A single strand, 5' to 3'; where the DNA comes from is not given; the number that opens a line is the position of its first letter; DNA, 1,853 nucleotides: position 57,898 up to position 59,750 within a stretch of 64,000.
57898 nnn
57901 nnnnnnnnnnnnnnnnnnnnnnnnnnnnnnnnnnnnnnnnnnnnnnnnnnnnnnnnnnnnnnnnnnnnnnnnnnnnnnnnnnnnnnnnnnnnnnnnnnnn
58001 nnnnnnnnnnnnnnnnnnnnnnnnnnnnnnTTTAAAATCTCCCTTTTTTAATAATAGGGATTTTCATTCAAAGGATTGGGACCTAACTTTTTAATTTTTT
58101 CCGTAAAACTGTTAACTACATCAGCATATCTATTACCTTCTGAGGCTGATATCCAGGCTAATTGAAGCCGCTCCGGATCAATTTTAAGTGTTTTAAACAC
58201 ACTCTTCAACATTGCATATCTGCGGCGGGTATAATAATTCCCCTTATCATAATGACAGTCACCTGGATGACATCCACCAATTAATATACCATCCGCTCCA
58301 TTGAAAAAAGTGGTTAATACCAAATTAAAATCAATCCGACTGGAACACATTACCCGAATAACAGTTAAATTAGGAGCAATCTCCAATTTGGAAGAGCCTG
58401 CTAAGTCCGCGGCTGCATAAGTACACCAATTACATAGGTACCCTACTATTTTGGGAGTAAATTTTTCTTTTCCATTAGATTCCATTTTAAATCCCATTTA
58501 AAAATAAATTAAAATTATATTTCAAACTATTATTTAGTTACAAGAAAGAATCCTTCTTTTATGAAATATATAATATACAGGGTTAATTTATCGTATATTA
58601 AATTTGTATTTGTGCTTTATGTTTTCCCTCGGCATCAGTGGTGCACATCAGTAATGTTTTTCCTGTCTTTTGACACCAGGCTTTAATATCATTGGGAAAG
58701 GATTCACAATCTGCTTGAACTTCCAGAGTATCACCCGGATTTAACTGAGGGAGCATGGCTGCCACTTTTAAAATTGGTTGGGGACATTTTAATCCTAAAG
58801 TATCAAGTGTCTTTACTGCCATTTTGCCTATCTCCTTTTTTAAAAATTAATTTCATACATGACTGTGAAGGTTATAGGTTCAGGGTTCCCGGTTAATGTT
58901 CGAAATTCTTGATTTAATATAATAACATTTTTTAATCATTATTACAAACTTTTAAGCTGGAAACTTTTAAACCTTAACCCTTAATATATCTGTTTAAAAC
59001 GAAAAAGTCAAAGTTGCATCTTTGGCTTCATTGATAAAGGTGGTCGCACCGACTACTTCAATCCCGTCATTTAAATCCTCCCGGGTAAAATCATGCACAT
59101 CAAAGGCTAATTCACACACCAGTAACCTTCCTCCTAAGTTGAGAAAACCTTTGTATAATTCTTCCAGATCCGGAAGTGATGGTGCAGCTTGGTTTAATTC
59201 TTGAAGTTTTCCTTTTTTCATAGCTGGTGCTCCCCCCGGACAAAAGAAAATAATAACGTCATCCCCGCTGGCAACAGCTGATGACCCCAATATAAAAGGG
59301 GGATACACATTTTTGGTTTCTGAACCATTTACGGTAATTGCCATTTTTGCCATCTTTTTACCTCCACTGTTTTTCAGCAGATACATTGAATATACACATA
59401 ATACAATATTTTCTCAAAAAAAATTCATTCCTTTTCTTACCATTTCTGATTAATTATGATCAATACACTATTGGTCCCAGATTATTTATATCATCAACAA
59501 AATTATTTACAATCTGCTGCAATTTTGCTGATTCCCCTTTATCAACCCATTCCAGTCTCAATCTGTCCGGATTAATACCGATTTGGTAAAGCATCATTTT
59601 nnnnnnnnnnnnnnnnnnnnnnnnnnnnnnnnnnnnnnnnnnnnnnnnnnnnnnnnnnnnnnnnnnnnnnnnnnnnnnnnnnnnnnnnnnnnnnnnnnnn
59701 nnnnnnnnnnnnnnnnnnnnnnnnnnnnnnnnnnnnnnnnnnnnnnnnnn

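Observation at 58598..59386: TusA (CPxP) and a DsrE-like protein sit in the middle of the Hdr-like operon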

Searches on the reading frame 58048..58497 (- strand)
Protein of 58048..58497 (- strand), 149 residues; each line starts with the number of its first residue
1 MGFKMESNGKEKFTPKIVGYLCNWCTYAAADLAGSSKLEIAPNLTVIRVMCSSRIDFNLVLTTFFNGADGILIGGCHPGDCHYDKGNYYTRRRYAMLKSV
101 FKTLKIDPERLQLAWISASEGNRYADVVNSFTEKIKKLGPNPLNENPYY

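Call 3: search_protein_families(library=pfam, proteins=[window:58048-58497:-], max_evalue=0.01)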
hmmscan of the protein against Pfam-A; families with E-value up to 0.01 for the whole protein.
window:58048-58497:- (149 aa): 1 family
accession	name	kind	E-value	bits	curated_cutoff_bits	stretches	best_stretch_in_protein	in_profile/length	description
PF02662.21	FlpD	-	4.6e-50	169.2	22.3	1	17-139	1-123/123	Methyl-viologen-reducing hydrogenase, delta subunit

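Call 4: search_protein_families(library=ncbifam, proteins=[window:58048-58497:-], max_evalue=0.01)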
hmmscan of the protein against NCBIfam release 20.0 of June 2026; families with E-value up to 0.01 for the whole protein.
window:58048-58497:- (149 aa): 3 families
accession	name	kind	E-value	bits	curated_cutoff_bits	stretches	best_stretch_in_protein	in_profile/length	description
NF040770.1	hetero_SS_HdrA2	exception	5.5e-48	163.7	1100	1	10-141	643-774/777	CoB-CoM heterodisulfide reductase HdrA2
NF045873.1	F420_non_VhuD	exception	2.1e-33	115.3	215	1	15-144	2-131/132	F420-non-reducing hydrogenase iron-sulfur subunit VhuD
NF041891.1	hdrA_Methbact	equivalog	9.1e-12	44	1300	1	14-138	643-761/762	ferredoxin:CoB-CoM heterodisulfide reductase subunit HdrA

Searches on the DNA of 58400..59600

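Call 52: search_rna_families(source=window, start=58400, end=59600, threshold=evalue, max_evalue=1)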
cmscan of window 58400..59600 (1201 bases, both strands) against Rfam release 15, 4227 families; matches with E-value up to 1: 0.
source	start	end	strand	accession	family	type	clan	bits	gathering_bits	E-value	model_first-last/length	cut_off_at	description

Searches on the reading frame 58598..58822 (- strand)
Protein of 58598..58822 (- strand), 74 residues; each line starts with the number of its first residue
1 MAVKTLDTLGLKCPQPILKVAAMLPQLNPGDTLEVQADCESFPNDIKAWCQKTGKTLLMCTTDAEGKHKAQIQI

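Call 3: search_protein_families(library=pfam, proteins=[window:58598-58822:-], max_evalue=0.01)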
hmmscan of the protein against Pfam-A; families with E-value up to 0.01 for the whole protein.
window:58598-58822:- (74 aa): 1 family
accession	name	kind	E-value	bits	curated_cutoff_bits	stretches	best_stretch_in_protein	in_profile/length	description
PF01206.22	TusA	-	1.8e-18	66.6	28.6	1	4-73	1-69/70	Sulfurtransferase TusA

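Call 4: search_protein_families(library=ncbifam, proteins=[window:58598-58822:-], max_evalue=0.01)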
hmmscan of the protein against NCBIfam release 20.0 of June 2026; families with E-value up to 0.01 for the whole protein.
window:58598-58822:- (74 aa): 5 families
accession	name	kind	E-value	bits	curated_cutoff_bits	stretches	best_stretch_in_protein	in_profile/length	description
NF001423.0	PRK00299.1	equivalog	1.8e-10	40.5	78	1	4-64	10-70/82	sulfurtransferase TusA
NF008242.0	PRK11018.1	equivalog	5.8e-08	32.3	79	1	5-62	10-67/78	sulfurtransferase-like selenium metabolism protein YedF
NF041048.1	TusA_like_YeeD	exception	1.7e-06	27.6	147.5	1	3-57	1-55/72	thiosulfate utilization sulfurtransferase TsuB/YeeD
TIGR03527.1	selenium_YedF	equivalog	2.4e-05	24.2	110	1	6-58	1-53/194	sulfurtransferase-like selenium metabolism protein YedF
NF049973.1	radical_Rv1681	equivalog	0.0009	18.3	380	1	17-62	2-47/326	Rv1681 family radical SAM protein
